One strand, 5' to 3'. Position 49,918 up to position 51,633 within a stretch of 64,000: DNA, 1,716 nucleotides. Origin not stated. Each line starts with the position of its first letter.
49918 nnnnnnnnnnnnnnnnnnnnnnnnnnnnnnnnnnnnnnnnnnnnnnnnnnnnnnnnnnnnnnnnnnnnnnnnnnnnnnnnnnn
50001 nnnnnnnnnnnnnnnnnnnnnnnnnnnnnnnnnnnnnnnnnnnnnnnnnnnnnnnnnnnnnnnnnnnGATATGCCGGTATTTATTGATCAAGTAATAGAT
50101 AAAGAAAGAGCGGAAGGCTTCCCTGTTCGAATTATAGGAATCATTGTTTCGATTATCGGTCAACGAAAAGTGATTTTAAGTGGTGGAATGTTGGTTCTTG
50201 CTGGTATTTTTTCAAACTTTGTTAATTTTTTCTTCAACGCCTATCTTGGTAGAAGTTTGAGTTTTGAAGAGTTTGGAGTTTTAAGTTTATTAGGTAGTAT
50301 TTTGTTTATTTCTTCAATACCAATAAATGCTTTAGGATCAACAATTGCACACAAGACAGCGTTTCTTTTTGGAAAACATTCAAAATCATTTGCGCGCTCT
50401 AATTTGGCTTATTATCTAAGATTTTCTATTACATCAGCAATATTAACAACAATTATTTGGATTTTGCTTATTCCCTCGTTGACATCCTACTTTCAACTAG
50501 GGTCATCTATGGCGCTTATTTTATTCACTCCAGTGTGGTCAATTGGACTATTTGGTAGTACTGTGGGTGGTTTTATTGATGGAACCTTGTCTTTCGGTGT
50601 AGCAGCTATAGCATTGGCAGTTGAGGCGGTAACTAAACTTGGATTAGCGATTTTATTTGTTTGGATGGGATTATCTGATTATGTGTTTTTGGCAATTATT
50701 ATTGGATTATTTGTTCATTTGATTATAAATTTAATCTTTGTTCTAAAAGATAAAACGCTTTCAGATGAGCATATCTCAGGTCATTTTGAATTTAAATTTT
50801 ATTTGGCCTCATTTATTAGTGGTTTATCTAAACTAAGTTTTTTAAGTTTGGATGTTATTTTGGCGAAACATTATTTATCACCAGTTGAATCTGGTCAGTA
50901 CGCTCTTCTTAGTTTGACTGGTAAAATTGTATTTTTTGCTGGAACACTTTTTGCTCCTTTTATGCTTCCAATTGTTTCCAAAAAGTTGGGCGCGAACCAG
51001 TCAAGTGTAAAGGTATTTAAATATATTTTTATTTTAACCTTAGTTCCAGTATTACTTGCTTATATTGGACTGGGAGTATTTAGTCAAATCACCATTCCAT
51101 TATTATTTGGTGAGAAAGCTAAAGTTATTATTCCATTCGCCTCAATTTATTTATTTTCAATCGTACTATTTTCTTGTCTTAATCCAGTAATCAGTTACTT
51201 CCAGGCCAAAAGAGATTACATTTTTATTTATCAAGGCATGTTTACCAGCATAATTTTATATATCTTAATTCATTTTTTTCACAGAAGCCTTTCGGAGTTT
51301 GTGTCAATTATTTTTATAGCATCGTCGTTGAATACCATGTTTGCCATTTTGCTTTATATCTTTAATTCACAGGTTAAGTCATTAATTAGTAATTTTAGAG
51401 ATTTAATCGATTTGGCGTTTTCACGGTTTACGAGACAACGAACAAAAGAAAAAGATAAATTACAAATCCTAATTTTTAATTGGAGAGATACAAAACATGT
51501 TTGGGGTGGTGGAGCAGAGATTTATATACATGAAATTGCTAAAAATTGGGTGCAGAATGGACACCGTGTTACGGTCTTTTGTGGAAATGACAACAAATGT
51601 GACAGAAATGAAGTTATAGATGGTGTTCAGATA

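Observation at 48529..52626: Single 1365-aa polypeptide fusing a processive GT2 synthase (QxxRW), a Wzx/MOP-flippase-like 12-TM module and a GT4 transferase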

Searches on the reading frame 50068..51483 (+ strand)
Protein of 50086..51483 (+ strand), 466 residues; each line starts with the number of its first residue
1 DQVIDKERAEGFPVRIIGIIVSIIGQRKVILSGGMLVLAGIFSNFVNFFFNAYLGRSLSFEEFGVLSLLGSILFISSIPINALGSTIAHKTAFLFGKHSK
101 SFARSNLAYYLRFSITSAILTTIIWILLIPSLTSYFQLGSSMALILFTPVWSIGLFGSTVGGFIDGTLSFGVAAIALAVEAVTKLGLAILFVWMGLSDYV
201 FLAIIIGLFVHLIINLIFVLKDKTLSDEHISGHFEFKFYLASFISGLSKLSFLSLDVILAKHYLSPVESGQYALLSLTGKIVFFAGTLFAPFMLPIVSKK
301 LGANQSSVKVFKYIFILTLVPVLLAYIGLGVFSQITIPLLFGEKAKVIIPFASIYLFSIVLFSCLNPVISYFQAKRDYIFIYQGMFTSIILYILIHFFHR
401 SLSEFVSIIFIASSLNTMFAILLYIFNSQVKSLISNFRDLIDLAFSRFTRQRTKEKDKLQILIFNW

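Call 6: search_protein_families(library=pfam, proteins=[window:50068-51456:+], max_evalue=10)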
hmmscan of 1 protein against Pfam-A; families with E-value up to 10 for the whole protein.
seq(463 aa): 0 families

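Call 21: search_protein_families(library=pfam, alignment_id=A2, max_evalue=0.1)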
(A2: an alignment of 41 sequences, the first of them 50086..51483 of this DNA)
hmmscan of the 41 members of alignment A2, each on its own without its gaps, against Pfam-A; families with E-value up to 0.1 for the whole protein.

A. member 1, window:50086-51483:+ (466 aa): 0 families

B. families by the number of members that match (of 41 scanned): 7 families
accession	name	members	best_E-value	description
PF01943.22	Polysacc_synt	11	9.1e-12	Polysaccharide biosynthesis protein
PF13440.11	Polysacc_synt_3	4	8.9e-12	Polysaccharide biosynthesis protein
PF01554.23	MatE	3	1.4e-06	MatE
PF23143.1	2TM_P5A-ATPase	2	0.076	P5A-ATPase, transmembrane helical hairpin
PF20872.2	MalF_N_TM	1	0.00021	MalF, N-terminal region, transmembrane helices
PF19119.5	DUF5803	1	0.072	Family of unknown function (DUF5803)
PF08122.17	NDUF_B12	1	0.09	NADH-ubiquinone oxidoreductase B12 subunit family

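Call 22: search_solved_structures(query=A2, max_evalue=10, show_alignments=2)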
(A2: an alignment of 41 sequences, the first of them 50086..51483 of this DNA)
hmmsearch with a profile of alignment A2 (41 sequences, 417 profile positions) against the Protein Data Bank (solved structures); distinct sequences matched with E-value up to 10: 1.
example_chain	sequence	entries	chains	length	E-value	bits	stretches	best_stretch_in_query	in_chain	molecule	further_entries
6tpg_A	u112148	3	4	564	0.015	17.8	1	247-356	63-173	Orexin receptor type 2,GlgA glycogen synthase,Hypocretin receptor-2 | Orexin receptor type 2,GlgA glycogen synthase,Orexin receptor type 2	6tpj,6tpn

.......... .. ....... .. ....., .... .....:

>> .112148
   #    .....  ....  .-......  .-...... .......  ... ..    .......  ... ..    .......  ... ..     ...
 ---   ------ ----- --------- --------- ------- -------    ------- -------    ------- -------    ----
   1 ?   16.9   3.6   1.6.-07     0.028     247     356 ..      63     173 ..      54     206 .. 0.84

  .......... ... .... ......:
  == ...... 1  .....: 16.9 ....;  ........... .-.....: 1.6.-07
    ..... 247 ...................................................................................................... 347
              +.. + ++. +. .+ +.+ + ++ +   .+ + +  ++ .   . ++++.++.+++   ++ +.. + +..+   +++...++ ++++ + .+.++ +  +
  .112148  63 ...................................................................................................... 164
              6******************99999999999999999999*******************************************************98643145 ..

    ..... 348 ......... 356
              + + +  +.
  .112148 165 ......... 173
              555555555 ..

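Call 36: predict_structure(alignment_id=A4)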
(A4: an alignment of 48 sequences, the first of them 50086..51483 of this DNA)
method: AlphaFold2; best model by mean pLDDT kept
length: 466 residues; sequences in the alignment: 48
mean_pLDDT: 89.4   pTM: 0.87
mean pLDDT of the five models: 89.4, 88.9, 88.3, 87.6, 87.4
residues with pLDDT >= 90: 356; 70-90: 61; 50-70: 30; < 50: 19
segments of 3 or more residues with pLDDT < 50: 1-13
pLDDT, mean of each block of 10 residues (from residue 1): 42 49 66 93 90 89 88 92 97 96 93 96 96 89 92 97 96 96 92 88 94 96 75 91 94 90 95 96 94 96 97 95 97 96 95 98 95 97 94 96 97 97 96 93 78 53 56
secondary structure, 60 per line:
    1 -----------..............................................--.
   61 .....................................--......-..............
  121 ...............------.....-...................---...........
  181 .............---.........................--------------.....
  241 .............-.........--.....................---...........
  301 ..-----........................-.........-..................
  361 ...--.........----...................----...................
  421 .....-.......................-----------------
elements in order: H12-57 H60-97 H100-105 H107-135 H142-146 H148-166 H170-193 H197-221 H236-253 H255-263 H266-286 H290-302 H308-331 H333-341 H343-363 H366-374 H379-397 H402-425 H427-449

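Call 38: fold_search(model_id=the predicted structure, library=pdb)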
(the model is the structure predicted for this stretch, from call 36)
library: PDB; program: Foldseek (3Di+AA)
matches with E <= 10: 313; with E <= 0.001: 47
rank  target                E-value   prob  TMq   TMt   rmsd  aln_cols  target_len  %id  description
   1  9ukv_A                1.3e-06  1.00  0.67  0.62   5.1       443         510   15  JM Complex - E. coli MurJ, Levivirus M lysis protein LysM (SglM) (released 2025-09-10)
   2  9nu8_A                2.7e-06  1.00  0.63  0.58   6.0       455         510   14  Structure of MurJ in complex with single gene lysis protein from phage Changjiang3 (released 2026-02-11)
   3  4mlb_A                2.8e-06  1.00  0.68  0.70   5.2       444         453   15  Reverse polarity of binding pocket suggests different function of a MOP superfamily transporter from Pyrococcus furios (released 2013-09-25)
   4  3wbn_A                2.8e-06  1.00  0.65  0.67   5.2       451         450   16  Crystal structure of MATE in complex with MaL6 (released 2013-06-12)
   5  6gwh                  3.2e-06  1.00  0.62  0.65   5.8       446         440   15  Outward-facing conformation of a multidrug resistance MATE family transporter of the MOP superfamily. (released 2019-06-05)
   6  6ids                  3.8e-06  1.00  0.68  0.72   4.8       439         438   13  Crystal structure of Vibrio cholerae MATE transporter VcmN D35N mutant (released 2019-01-16)
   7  3vvn                  3.9e-06  1.00  0.60  0.62   6.2       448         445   14  Crystal structure of MATE in the straight conformation (released 2013-04-03)
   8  6hfb_D                4.3e-06  1.00  0.61  0.62   6.5       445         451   15  Outward-facing conformation of a multidrug resistance MATE family transporter of the MOP superfamily. (released 2019-06-12)
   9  4mlb_B                4.4e-06  1.00  0.66  0.68   5.2       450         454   15  Reverse polarity of binding pocket suggests different function of a MOP superfamily transporter from Pyrococcus furios (released 2013-09-25)
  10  6hfb_B                5.0e-06  1.00  0.61  0.63   6.1       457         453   14  Outward-facing conformation of a multidrug resistance MATE family transporter of the MOP superfamily. (released 2019-06-12)
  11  7dqk_B                5.2e-06  1.00  0.67  0.65   7.4       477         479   14  A nicotine MATE transporter, Nicotiana tabacum MATE2 (NtMATE2) (released 2021-06-09)
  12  6hfb_C                5.8e-06  1.00  0.60  0.62   6.0       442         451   13  Outward-facing conformation of a multidrug resistance MATE family transporter of the MOP superfamily. (released 2019-06-12)
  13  9nu5_A                6.5e-06  1.00  0.63  0.59   6.0       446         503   15  Structure of MurJ in complex with single gene lysis protein from phage PP7 (released 2026-02-11)
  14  7dqk_A                6.8e-06  1.00  0.61  0.60   6.8       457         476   14  A nicotine MATE transporter, Nicotiana tabacum MATE2 (NtMATE2) (released 2021-06-09)
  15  5y50                  8.3e-06  1.00  0.59  0.61   6.2       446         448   13  Crystal structure of eukaryotic MATE transporter AtDTX14 (released 2017-12-06)
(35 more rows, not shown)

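Call 40: search_protein_families(library=ncbifam, proteins=[window:50086-51483:+], max_evalue=0.01)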
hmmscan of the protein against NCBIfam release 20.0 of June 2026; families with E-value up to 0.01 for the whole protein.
window:50086-51483:+ (466 aa): 0 families

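Call 75: search_protein_representatives(protein=window:50149-51408:+)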
Query: 420 residues. Proteins with E-value up to 0.001 (for the whole library): 2280; up to 1e-10: 730; up to 1e-30: 132. The best 150 are listed.
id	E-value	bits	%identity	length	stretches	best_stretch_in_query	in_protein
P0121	5.8e-75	269.8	38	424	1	7-408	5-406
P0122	2.1e-69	251.5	37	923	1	6-418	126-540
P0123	2.5e-69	251.3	37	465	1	11-415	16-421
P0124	1.7e-68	248.5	36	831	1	7-418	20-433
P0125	4.2e-68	247.2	36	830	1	12-418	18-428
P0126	8.4e-68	246.2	39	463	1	9-410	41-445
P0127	4.7e-67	243.8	34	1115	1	9-418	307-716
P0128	2.5e-66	241.4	35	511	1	1-408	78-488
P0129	2.1e-65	238.3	34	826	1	6-409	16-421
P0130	8.6e-65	236.3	35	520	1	6-419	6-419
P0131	4.7e-64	233.9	36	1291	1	11-404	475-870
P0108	5.4e-64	233.7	34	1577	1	3-402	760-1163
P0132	1.5e-63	232.2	38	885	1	10-403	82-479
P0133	2.2e-63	231.7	36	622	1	7-419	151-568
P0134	4.8e-63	230.6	34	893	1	11-412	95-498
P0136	2.4e-62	228.3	32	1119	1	8-419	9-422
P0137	2.7e-62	228.1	36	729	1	9-413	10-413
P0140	3.2e-62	227.9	37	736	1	6-408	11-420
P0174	1.1e-53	199.8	35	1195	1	11-419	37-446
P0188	4.1e-51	191.3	30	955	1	5-410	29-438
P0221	6.8e-42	160.9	31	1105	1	12-405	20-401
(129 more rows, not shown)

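Call 76: search_protein_families(library=pfam, proteins=[P0121, P0123, P0124, P0137, P0140, P0136, P0174, P0127, P0221, P0188], max_evalue=0.0001)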
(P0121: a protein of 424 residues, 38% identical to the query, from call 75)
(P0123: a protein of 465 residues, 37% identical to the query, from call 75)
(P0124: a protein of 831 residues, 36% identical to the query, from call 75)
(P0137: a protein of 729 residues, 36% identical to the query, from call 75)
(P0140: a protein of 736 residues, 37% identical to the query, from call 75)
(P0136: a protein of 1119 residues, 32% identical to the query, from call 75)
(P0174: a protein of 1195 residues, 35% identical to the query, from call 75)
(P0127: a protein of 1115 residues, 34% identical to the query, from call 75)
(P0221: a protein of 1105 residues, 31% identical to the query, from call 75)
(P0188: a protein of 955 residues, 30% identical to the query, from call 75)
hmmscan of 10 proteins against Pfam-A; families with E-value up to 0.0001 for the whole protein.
P0121 (424 aa): 2 families
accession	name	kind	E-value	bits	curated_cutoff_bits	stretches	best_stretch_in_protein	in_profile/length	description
PF01943.22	Polysacc_synt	-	6.7e-09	36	28.2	1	9-251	4-246/274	Polysaccharide biosynthesis protein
PF01554.23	MatE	-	2.1e-06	27.9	24.9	0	15-156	4-150/161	MatE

P0123 (465 aa): 0 families

P0124 (831 aa): 5 families
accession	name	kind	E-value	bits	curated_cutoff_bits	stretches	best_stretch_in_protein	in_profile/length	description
PF00534.26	Glycos_transf_1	-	2e-44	151.6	26.4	1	627-789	8-171/172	Glycosyl transferases group 1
PF13692.12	Glyco_trans_1_4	-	7.7e-31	107.7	27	1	634-775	1-141/142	Glycosyl transferases group 1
PF13439.12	Glyco_transf_4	-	8.9e-15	55.6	28.5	1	464-624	2-168/170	Glycosyltransferase Family 4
PF20706.3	GT4-conflict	-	2.8e-13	50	26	1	613-752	172-323/385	Family 4 Glycosyltransferase in conflict systems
PF13579.12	Glyco_trans_4_4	-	4e-08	34.2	29.7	1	464-616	1-154/158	Glycosyl transferase 4-like domain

P0137 (729 aa): 2 families
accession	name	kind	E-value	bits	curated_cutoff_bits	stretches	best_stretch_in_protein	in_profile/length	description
PF00535.33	Glycos_transf_2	-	2.5e-24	86.5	23.3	1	435-571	1-132/168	Glycosyl transferase family 2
PF13641.12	Glyco_tranf_2_3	-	1e-12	49.1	27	1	436-572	5-132/230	Glycosyltransferase like family 2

P0140 (736 aa): 3 families
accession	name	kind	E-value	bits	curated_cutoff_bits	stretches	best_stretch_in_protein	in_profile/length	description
PF00535.33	Glycos_transf_2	-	1.4e-19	71.1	23.3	1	445-580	1-131/168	Glycosyl transferase family 2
PF13641.12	Glyco_tranf_2_3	-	2.5e-08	34.6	27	1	444-573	3-131/230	Glycosyltransferase like family 2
PF01943.22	Polysacc_synt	-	1.1e-07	32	28.2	1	14-266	2-247/274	Polysaccharide biosynthesis protein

P0136 (1119 aa): 7 families
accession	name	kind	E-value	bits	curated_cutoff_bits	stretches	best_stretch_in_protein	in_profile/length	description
PF00534.26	Glycos_transf_1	-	1e-42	146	26.4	1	614-781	4-172/172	Glycosyl transferases group 1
PF13692.12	Glyco_trans_1_4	-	1.4e-29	103.6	27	1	626-766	2-141/142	Glycosyl transferases group 1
PF00535.33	Glycos_transf_2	-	3.7e-23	82.7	23.3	1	827-993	1-166/168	Glycosyl transferase family 2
PF13439.12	Glyco_transf_4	-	6.3e-15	56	28.5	1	455-616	2-169/170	Glycosyltransferase Family 4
PF13641.12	Glyco_tranf_2_3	-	5.4e-13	49.9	27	1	826-1042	3-226/230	Glycosyltransferase like family 2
PF20706.3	GT4-conflict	-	1.6e-10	41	26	1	603-743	171-323/385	Family 4 Glycosyltransferase in conflict systems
PF13579.12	Glyco_trans_4_4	-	1.4e-05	25.9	29.7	1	455-572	1-122/158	Glycosyl transferase 4-like domain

P0174 (1195 aa): 7 families
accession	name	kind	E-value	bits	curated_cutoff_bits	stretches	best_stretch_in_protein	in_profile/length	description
PF00534.26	Glycos_transf_1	-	1e-42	146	26.4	1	640-803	5-169/172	Glycosyl transferases group 1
PF13692.12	Glyco_trans_1_4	-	1.3e-37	129.6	27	1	651-792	2-142/142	Glycosyl transferases group 1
PF13439.12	Glyco_transf_4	-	1.2e-18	68.2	28.5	1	480-639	2-168/170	Glycosyltransferase Family 4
PF20706.3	GT4-conflict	-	1.2e-09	38.2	26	1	650-793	197-358/385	Family 4 Glycosyltransferase in conflict systems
PF13579.12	Glyco_trans_4_4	-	4.4e-09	37.3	29.7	1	480-636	1-158/158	Glycosyl transferase 4-like domain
PF13480.13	Acetyltransf_6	-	7.9e-09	36.2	22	1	988-1127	5-142/143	Acetyltransferase (GNAT) domain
PF13524.12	Glyco_trans_1_2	-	1.3e-05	25.6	25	1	676-803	9-125/144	Glycosyl transferase-like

P0127 (1115 aa): 7 families
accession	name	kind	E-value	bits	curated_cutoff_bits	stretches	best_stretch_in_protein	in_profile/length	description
PF00534.26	Glycos_transf_1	-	8.8e-40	136.5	26.4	1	915-1076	9-171/172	Glycosyl transferases group 1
PF13692.12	Glyco_trans_1_4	-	1.1e-30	107.2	27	1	922-1063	2-142/142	Glycosyl transferases group 1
PF13439.12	Glyco_transf_4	-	2.8e-17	63.7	28.5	1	750-909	2-167/170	Glycosyltransferase Family 4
PF13632.12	Glyco_trans_2_3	-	4.3e-17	63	27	1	4-194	7-182/198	Glycosyl transferase family group 2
PF20706.3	GT4-conflict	-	2.1e-11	43.9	26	1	896-1036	169-320/385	Family 4 Glycosyltransferase in conflict systems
PF13641.12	Glyco_tranf_2_3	-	2.5e-10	41.2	27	1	2-140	93-230/230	Glycosyltransferase like family 2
PF13579.12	Glyco_trans_4_4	-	5.6e-10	40.2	29.7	1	750-907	1-158/158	Glycosyl transferase 4-like domain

P0221 (1105 aa): 5 families
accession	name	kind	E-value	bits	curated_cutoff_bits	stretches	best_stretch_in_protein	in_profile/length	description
PF00534.26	Glycos_transf_1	-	3.1e-26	92.4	26.4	1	923-1082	12-171/172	Glycosyl transferases group 1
PF13692.12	Glyco_trans_1_4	-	1.4e-23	84.2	27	1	927-1067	2-140/142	Glycosyl transferases group 1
PF00535.33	Glycos_transf_2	-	7.7e-22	78.4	23.3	1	433-597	1-164/168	Glycosyl transferase family 2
PF20706.3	GT4-conflict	-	1.2e-10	41.4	26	1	892-1041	161-317/385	Family 4 Glycosyltransferase in conflict systems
PF13641.12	Glyco_tranf_2_3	-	6.9e-08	33.2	27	1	432-631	3-208/230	Glycosyltransferase like family 2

P0188 (955 aa): 2 families
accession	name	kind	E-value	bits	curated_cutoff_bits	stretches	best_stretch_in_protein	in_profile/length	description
PF04229.20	GrpB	-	7.3e-08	33.2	25.5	1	802-948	3-156/159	GrpB protein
PF01636.29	APH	-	2e-06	28.2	23.2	1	542-693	50-209/239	Phosphotransferase enzyme family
